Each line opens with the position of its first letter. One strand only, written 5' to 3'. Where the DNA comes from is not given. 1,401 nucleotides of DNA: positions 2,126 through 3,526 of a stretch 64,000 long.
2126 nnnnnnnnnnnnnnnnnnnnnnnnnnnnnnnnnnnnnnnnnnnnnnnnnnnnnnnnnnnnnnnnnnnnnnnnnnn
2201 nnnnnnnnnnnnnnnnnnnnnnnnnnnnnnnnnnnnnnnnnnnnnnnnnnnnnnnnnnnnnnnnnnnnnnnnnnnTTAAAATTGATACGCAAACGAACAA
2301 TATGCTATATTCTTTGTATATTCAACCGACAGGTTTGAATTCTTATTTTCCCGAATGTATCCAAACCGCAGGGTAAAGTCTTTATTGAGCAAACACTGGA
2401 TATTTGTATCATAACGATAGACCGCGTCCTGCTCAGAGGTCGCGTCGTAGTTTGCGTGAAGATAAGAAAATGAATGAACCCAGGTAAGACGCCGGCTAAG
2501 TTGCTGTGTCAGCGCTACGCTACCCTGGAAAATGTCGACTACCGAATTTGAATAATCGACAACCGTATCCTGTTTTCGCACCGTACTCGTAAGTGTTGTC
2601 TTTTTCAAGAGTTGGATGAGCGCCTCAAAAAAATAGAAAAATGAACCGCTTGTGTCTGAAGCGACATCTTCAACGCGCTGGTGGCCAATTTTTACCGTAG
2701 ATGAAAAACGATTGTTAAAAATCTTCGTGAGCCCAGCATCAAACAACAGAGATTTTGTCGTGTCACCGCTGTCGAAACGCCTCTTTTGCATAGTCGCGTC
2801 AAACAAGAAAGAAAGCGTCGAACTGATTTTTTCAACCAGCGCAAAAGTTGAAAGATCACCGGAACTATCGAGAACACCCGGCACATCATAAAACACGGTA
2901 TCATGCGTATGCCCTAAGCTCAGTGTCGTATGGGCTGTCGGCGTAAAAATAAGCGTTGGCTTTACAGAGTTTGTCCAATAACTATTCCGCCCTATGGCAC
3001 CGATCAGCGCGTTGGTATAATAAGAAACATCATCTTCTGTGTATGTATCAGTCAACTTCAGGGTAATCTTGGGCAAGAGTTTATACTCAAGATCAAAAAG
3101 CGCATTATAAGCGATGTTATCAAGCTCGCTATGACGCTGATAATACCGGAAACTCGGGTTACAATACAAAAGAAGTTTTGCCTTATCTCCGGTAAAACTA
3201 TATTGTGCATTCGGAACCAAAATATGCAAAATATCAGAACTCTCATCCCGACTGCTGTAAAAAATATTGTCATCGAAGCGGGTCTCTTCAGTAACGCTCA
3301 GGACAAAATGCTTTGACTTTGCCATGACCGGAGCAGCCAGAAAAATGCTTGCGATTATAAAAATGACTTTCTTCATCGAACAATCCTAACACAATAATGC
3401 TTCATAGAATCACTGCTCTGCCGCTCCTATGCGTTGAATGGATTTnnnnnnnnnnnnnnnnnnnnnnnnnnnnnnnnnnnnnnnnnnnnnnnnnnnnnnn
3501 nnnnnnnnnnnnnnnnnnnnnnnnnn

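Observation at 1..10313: Two tandem PCP / short-OPX / beta-barrel triads: composite OPX/beta-barrel polysaccharide translocons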

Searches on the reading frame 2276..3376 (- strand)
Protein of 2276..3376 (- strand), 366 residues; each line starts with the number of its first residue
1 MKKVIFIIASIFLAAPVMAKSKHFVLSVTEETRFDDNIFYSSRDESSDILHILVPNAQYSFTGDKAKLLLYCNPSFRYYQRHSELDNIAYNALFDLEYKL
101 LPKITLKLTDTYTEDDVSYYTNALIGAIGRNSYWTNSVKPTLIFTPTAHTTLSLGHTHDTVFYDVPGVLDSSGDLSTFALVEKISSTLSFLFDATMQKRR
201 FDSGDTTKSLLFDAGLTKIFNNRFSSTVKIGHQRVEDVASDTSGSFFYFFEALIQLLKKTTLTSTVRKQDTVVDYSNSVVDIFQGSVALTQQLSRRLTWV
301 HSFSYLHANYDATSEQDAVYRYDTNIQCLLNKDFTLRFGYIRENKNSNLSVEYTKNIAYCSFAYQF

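Call 7: search_protein_families(library=pfam, proteins=[window:2276-3376:-], max_evalue=0.01)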
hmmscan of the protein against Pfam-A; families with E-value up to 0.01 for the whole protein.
window:2276-3376:- (366 aa): 1 family
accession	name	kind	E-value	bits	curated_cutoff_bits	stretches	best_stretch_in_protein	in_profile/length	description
PF10082.15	BBP2_2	-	2.7e-09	36.8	23.7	1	259-365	269-377/378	Putative beta-barrel porin 2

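Call 8: search_protein_families(library=ncbifam, proteins=[window:2276-3376:-], max_evalue=0.01)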
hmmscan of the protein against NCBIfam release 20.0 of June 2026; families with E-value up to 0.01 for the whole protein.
window:2276-3376:- (366 aa): 2 families
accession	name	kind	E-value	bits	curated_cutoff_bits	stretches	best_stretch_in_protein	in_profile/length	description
TIGR03016.1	pepcterm_hypo_1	hypoth_equivalog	1.9e-09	37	90.85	2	206-366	309-477/477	TIGR03016 family PEP-CTERM system-associated outer membrane protein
NF041027.1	GSU2204_Se_pt_1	equivalog_domain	0.0071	15.2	350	0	78-121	369-412/580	GSU2204 family CXXCH-containing (seleno)protein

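Call 9: find_encoding_contigs(protein=window:2276-3376:-, flank=10000, max_places=6)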
Protein window:2276-3376:- (366 aa): 1 contig read that carries it; 1 place shown.
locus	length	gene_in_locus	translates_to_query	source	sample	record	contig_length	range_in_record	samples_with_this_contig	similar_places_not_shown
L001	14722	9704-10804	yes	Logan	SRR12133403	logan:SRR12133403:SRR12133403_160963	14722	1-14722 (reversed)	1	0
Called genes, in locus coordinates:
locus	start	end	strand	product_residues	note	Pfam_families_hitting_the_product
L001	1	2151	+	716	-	?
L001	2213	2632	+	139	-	PF00892:EamA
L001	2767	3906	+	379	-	PF10082:BBP2_2 (weak)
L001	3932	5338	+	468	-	PF13727:CoA_binding_3, PF02397:Bac_transf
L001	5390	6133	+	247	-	PF02563:Poly_export, PF10531:SLBB, PF22461:SLBB_2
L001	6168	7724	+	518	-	PF02706:Wzz (weak)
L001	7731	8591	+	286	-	PF00483:NTP_transferase, PF12804:NTP_transf_3 (weak)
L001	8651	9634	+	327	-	PF01370:Epimerase, PF16363:GDP_Man_Dehyd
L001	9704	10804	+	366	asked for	PF10082:BBP2_2 (faint)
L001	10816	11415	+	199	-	PF02563:Poly_export, PF10531:SLBB, PF22461:SLBB_2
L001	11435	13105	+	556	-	PF02706:Wzz, PF01656:CbiA (faint), PF13807:GNVR, PF13614:AAA_31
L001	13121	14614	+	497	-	PF04932:Wzy_C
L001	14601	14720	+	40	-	?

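Call 22: find_homologous_proteins(query=window:2276-3376:-, max_evalue=0.001)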
Query window:2276-3376:- (366 aa): 1 proteins with E <= 0.001 among 2922 candidates.
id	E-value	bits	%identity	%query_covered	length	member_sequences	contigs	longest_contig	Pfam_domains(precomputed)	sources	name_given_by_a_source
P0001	6.6e-238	806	100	100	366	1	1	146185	PF10082.16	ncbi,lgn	-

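Call 35: search_protein_representatives(protein=window:2276-3376:-)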
Query: 366 residues. Proteins with E-value up to 0.001 (for the whole library): 104; up to 1e-10: 7; up to 1e-30: 5. The best 104 are listed.
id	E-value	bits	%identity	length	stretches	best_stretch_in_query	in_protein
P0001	2.1e-238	806.2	100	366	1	1-366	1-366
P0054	1.0e-41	159.6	28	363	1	8-362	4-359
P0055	7.8e-39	150.1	29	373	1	5-362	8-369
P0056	2.4e-36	141.9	30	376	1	8-361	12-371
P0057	3.8e-33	131.4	25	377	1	4-359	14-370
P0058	1.5e-20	90.0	22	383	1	6-362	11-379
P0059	1.6e-11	60.3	23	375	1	26-366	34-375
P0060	1.3e-10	57.3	24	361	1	31-358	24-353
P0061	3.3e-10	56.0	23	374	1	21-366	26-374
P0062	6.9e-09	51.6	25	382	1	3-365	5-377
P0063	9.5e-09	51.2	26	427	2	27-166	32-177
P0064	1.3e-08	50.8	30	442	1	10-171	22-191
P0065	3.5e-08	49.3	29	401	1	24-171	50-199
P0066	5.4e-08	48.7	21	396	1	20-361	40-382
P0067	5.6e-08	48.6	29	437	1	32-171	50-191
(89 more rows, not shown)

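Call 36: predict_structure(alignment_id=A1)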
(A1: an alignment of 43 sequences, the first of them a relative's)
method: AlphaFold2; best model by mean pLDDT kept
length: 379 residues; sequences in the alignment: 43
mean_pLDDT: 91.2   pTM: 0.79
mean pLDDT of the five models: 91.2, 89.7, 89.3, 88.2, 87.1
residues with pLDDT >= 90: 301; 70-90: 48; 50-70: 26; < 50: 4
segments of 3 or more residues with pLDDT < 50: none
pLDDT, mean of each block of 10 residues (from residue 1): 61 70 55 91 95 92 96 95 96 93 97 96 84 66 89 97 98 87 96 96 98 95 97 94 97 95 93 96 92 96 96 97 94 97 96 95 92 96
secondary structure, 60 per line:
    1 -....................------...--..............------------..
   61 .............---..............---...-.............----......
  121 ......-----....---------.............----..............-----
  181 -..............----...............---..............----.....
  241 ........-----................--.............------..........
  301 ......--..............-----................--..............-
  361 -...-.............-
elements in order: H2-21 E28-30 E33-46 E59-73 E77-90 E98-110 E115-126 H132-135 E145-157 E162-175 E182-195 E200-214 E218-231 E236-248 E254-269 E272-284 E291-306 E309-322 E328-343 E346-359 E366-378

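Call 40: fold_search(model_id=the predicted structure, library=pdb)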
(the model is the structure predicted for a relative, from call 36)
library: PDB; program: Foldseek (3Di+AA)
matches with E <= 10: 788; with E <= 0.001: 455
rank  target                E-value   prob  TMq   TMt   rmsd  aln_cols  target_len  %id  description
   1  5fr8_A                9.2e-10  1.00  0.48  0.29  12.5       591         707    8  Crystal structure of the siderophore receptor PirA from Acinetobacter baumannii (released 2016-05-11)
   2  2hdi_A                3.5e-09  1.00  0.48  0.33   9.3       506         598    8  Crystal structure of the Colicin I receptor Cir from E.coli in complex with receptor binding domain of Colicin Ia. (released 2007-05-08)
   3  5fp2_A                5.2e-09  1.00  0.47  0.38  11.2       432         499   12  Crystal structure of the siderophore receptor PirA from Pseudomonas aeruginosa (released 2015-12-09)
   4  3efm                  6.0e-09  1.00  0.39  0.29  10.7       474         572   12  Structure of the alcaligin outer membrane recepteur FauA from Bordetella pertussis (released 2009-03-31)
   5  5mzs                  7.3e-09  1.00  0.49  0.30  12.6       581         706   10  Crystal structure of the ferric enterobactin receptor (PfeA) mutant (R480A_Q482A) from Pseudomonas aeruginosa (released 2018-02-14)
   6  4aip_C                7.7e-09  1.00  0.44  0.29  15.2       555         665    9  The FrpB iron transporter from Neisseria meningitidis (F3-3 variant) (released 2013-01-23)
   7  5fp2_B                8.1e-09  1.00  0.47  0.36   9.5       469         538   10  Crystal structure of the siderophore receptor PirA from Pseudomonas aeruginosa (released 2015-12-09)
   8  6r2q_B                9.4e-09  1.00  0.38  0.25  12.6       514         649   10  Structure of the Mtr complex (released 2020-04-22)
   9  1hxt                  1.1e-08  1.00  0.45  0.49   8.6       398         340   13  OMPF PORIN MUTANT NQAAA (released 2001-06-06)
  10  5m9b                  1.3e-08  1.00  0.49  0.30  12.8       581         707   10  Crystal structure of the ferric enterobactin receptor (PfeA) from Pseudomonas aeruginosa (released 2018-02-21)
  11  9c4o                  1.3e-08  1.00  0.46  0.30  11.6       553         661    9  Cryo-EM structure of PqqU with ligand PQQ (released 2024-06-19)
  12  4aip_A                1.3e-08  1.00  0.47  0.30  13.0       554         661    9  The FrpB iron transporter from Neisseria meningitidis (F3-3 variant) (released 2013-01-23)
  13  5out                  1.4e-08  1.00  0.49  0.30  12.3       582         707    8  CRYSTAL STRUCTURE OF THE FERRIC ENTEROBACTIN RECEPTOR (PFEA) MUTANT (G324V) FROM PSEUDOMONAS AERUGINOSA (released 2018-09-05)
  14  4aip_B                1.5e-08  1.00  0.48  0.30   9.3       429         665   10  The FrpB iron transporter from Neisseria meningitidis (F3-3 variant) (released 2013-01-23)
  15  9dhe                  1.5e-08  1.00  0.50  0.34  10.5       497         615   11  The crystal structure on the heme/hemoglobin transporter ChuA, in complex with heme (released 2025-05-21)
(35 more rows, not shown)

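Call 48: find_homologous_proteins(query=A2, max_evalue=0.00001)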
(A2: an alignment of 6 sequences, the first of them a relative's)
Query A2 (6 sequences) (366 aa, profile of the alignment): 2 proteins with E <= 0.00001 among 8000 candidates.
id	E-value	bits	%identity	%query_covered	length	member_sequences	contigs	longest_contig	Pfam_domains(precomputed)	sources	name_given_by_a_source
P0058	8.3e-151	520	22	94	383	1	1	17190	PF10082.16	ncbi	-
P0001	7.0e-147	507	100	100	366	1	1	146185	PF10082.16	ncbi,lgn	-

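Call 49: find_encoding_contigs(protein=P0058, flank=10000, max_places=2)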
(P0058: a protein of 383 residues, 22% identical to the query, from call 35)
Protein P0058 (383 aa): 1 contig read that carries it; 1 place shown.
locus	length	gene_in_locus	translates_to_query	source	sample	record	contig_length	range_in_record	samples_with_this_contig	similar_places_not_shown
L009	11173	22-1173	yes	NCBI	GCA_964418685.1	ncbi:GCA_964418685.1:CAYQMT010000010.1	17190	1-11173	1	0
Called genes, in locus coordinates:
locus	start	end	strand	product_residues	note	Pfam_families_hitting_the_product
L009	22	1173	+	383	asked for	PF10082:BBP2_2 (weak)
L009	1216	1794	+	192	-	PF02563:Poly_export, PF10531:SLBB, PF22461:SLBB_2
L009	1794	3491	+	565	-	PF02706:Wzz, PF13807:GNVR (weak), PF13614:AAA_31 (faint), PF10609:ParA (weak)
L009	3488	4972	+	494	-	PF04932:Wzy_C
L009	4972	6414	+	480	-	PF01943:Polysacc_synt, PF13440:Polysacc_synt_3, PF03023:MurJ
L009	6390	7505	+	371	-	PF13439:Glyco_transf_4, PF20706:GT4-conflict (weak), PF00534:Glycos_transf_1, PF13692:Glyco_trans_1_4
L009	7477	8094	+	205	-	PF00132:Hexapep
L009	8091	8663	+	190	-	PF00132:Hexapep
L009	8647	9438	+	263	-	PF13489:Methyltransf_23, PF13847:Methyltransf_31, PF08241:Methyltransf_11, PF08242:Methyltransf_12 (weak), PF13649:Methyltransf_25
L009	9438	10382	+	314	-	PF00535:Glycos_transf_2, PF13641:Glyco_tranf_2_3, PF13632:Glyco_trans_2_3 (faint)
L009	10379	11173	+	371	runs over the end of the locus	PF13439:Glyco_transf_4, PF00534:Glycos_transf_1, PF20706:GT4-conflict, PF13692:Glyco_trans_1_4, PF13524:Glyco_trans_1_2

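Call 51: find_related_loci(query=P0009, collection=genome_contigs, flank=10000)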
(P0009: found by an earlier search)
Query P0009 (497 aa) in genome_contigs; peptide patterns used: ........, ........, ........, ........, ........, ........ (x = any residue, [..] = any of these).
98 stretches matched a pattern; 1 encode a relative of the query (tblastn E <= 1e-3); 1 distinct loci.
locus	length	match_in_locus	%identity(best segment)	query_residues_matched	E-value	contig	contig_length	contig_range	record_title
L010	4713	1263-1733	24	335-497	2e-7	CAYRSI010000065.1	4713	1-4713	MAG TPA_asm: uncultured Candidatus Saccharibacteria bacterium isolate SRP068000_co3_30 genome assembly, contig: NODE_364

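Call 57: search_protein_families(library=pfam, proteins=[P0054, P0058], max_evalue=1)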
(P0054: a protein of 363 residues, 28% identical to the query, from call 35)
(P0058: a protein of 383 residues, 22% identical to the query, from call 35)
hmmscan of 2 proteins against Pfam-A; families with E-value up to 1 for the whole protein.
P0054 (363 aa): 3 families
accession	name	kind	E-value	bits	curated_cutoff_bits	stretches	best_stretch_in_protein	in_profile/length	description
PF10082.15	BBP2_2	-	8.9e-11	41.7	23.7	2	248-361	261-376/378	Putative beta-barrel porin 2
PF25222.1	DUF7840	-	0.012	15.7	27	1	285-345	155-212/224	Domain of unknown function (DUF7840)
PF10677.15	DUF2490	-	0.35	11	29.8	1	243-333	3-89/186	Protein of unknown function (DUF2490)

P0058 (383 aa): 1 family
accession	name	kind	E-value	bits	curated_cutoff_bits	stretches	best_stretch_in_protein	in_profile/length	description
PF10082.15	BBP2_2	-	1.7e-06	27.7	23.7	1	176-382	172-377/378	Putative beta-barrel porin 2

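Call 67: find_encoding_contigs(protein=P0054, flank=10000, max_places=2)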
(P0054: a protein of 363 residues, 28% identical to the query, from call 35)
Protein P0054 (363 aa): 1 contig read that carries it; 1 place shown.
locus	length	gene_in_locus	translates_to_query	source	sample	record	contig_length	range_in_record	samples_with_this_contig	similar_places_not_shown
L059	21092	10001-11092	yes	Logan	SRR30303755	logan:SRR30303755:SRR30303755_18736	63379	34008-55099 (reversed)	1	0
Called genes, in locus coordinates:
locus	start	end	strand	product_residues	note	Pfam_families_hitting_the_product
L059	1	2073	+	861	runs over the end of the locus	PF17900:Peptidase_M1_N, PF01433:Peptidase_M1, PF11838:ERAP1_C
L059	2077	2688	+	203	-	-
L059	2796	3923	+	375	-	PF10082:BBP2_2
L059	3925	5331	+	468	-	PF13727:CoA_binding_3, PF02397:Bac_transf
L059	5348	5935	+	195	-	PF02563:Poly_export, PF10531:SLBB, PF22461:SLBB_2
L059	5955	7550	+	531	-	PF02706:Wzz (weak)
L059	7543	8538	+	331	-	PF01073:3Beta_HSD, PF01370:Epimerase, PF02719:Polysacc_synt_2, PF04321:RmlD_sub_bind, PF05368:NmrA, PF07993:NAD_binding_4 (weak), PF13460:NAD_binding_10, PF16363:GDP_Man_Dehyd, +1 more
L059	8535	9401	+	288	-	PF00483:NTP_transferase, PF12804:NTP_transf_3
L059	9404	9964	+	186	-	PF00908:dTDP_sugar_isom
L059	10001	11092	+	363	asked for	PF10082:BBP2_2 (faint)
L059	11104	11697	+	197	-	PF02563:Poly_export, PF10531:SLBB, PF22461:SLBB_2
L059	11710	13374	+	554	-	PF02706:Wzz, PF13807:GNVR (weak), PF13614:AAA_31 (weak)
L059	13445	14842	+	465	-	PF04932:Wzy_C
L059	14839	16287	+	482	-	PF01943:Polysacc_synt, PF13440:Polysacc_synt_3, PF03023:MurJ (weak)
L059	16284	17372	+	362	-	PF13439:Glyco_transf_4, PF13579:Glyco_trans_4_4, PF20706:GT4-conflict, PF00534:Glycos_transf_1, PF13692:Glyco_trans_1_4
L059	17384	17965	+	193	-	PF00132:Hexapep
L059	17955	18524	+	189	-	PF14602:Hexapep_2 (faint), PF00132:Hexapep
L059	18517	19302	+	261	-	PF13489:Methyltransf_23, PF13649:Methyltransf_25, PF13847:Methyltransf_31, PF08241:Methyltransf_11, PF08242:Methyltransf_12 (weak)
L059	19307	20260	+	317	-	PF00535:Glycos_transf_2, PF13641:Glyco_tranf_2_3, PF13632:Glyco_trans_2_3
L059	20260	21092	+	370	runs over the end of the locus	PF13439:Glyco_transf_4, PF13579:Glyco_trans_4_4 (faint), PF20706:GT4-conflict, PF00534:Glycos_transf_1, PF13692:Glyco_trans_1_4, PF13524:Glyco_trans_1_2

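Call 69: find_encoding_contigs(protein=P0057, flank=10000, max_places=2)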
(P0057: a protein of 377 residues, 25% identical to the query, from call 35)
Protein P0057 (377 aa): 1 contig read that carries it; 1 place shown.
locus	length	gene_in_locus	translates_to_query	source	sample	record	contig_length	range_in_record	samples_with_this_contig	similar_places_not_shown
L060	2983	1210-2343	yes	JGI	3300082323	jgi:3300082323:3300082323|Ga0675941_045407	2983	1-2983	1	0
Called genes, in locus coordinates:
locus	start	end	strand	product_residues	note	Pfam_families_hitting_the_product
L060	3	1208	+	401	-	?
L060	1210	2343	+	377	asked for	PF10082:BBP2_2 (faint)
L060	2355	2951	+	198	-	PF02563:Poly_export, PF22461:SLBB_2 (weak), PF10531:SLBB (weak)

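Call 70: find_encoding_contigs(protein=P0055, flank=10000, max_places=2)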
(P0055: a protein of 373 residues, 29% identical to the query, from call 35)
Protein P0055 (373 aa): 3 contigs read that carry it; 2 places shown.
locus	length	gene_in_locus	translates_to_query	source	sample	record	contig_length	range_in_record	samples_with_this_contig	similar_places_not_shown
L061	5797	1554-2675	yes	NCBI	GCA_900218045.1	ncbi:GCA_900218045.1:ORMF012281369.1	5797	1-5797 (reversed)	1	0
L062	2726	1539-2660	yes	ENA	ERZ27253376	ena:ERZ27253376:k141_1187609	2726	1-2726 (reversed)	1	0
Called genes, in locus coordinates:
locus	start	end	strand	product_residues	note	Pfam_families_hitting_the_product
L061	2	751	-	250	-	?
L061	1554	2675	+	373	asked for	PF10082:BBP2_2 (weak)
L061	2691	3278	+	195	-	PF02563:Poly_export, PF22461:SLBB_2, PF10531:SLBB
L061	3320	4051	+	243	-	PF13489:Methyltransf_23, PF13649:Methyltransf_25, PF13847:Methyltransf_31, PF08241:Methyltransf_11, PF08242:Methyltransf_12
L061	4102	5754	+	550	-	PF02706:Wzz, PF13807:GNVR (weak), PF10609:ParA (weak), PF13614:AAA_31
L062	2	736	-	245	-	?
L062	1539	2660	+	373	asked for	PF10082:BBP2_2 (weak)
